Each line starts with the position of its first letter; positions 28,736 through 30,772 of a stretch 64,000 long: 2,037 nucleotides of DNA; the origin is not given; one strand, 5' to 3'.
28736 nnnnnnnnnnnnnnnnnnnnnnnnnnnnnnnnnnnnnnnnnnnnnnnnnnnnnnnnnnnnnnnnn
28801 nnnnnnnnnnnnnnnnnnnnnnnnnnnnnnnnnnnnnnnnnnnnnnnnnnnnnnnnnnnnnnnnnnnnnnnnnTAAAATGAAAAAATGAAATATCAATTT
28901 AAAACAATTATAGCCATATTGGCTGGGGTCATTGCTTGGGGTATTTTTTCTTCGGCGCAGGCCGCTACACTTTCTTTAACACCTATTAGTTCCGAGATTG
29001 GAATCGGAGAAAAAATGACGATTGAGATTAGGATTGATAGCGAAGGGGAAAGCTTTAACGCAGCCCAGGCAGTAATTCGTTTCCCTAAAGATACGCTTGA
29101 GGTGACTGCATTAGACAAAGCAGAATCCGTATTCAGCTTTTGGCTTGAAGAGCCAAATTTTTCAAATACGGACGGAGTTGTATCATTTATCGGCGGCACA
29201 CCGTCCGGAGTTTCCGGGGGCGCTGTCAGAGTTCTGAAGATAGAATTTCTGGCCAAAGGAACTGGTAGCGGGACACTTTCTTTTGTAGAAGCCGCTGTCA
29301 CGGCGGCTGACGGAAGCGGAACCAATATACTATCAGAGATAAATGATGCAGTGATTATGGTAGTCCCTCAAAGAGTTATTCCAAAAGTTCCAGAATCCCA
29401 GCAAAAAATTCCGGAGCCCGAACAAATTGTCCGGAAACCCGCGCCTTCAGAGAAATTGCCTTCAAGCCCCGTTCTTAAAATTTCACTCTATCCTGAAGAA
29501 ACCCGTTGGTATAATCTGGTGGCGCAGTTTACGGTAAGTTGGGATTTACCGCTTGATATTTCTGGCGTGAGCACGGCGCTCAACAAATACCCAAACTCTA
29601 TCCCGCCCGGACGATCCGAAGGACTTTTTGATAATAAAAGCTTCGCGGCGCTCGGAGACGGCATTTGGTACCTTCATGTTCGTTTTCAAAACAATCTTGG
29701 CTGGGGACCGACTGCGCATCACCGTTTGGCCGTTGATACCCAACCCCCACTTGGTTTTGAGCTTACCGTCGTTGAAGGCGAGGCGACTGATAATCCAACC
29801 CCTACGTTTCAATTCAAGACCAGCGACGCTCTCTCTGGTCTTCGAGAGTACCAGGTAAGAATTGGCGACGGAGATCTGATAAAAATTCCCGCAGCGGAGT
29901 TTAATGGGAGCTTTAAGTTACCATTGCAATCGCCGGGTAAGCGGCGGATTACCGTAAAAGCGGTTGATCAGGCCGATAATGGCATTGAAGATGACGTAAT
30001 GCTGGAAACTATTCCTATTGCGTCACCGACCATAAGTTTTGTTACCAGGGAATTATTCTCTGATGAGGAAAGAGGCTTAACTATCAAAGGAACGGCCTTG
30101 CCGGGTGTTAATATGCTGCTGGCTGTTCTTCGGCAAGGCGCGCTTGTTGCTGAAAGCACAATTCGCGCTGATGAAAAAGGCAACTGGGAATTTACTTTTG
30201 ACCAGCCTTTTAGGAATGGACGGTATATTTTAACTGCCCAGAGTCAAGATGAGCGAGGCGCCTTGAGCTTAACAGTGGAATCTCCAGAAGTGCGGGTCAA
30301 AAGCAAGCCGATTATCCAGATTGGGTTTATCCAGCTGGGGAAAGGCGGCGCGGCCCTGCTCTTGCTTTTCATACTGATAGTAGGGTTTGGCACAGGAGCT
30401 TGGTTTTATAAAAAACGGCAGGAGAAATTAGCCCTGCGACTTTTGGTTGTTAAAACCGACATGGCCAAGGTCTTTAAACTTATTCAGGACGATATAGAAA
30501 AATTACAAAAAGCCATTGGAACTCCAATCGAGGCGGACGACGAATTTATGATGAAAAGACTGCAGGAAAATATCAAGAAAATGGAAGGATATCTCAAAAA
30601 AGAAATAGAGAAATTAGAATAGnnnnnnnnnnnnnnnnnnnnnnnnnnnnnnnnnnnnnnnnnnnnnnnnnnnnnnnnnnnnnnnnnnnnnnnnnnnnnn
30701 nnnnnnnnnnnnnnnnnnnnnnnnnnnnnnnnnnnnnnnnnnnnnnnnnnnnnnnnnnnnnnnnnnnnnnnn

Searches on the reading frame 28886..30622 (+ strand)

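Call 11: search_protein_families(library=pfam, max_evalue=0.001, proteins=[window:28886-30622:+])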
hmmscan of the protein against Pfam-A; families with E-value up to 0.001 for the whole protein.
window:28886-30622:+ (578 aa): 2 families
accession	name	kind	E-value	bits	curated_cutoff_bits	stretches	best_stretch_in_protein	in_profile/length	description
PF19077.6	Big_13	-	8.5e-07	29.8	27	0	423-459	53-89/102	Bacterial Ig-like domain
PF17936.7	Big_6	-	7.1e-05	23.4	27.6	0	395-463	12-76/83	Bacterial Ig domain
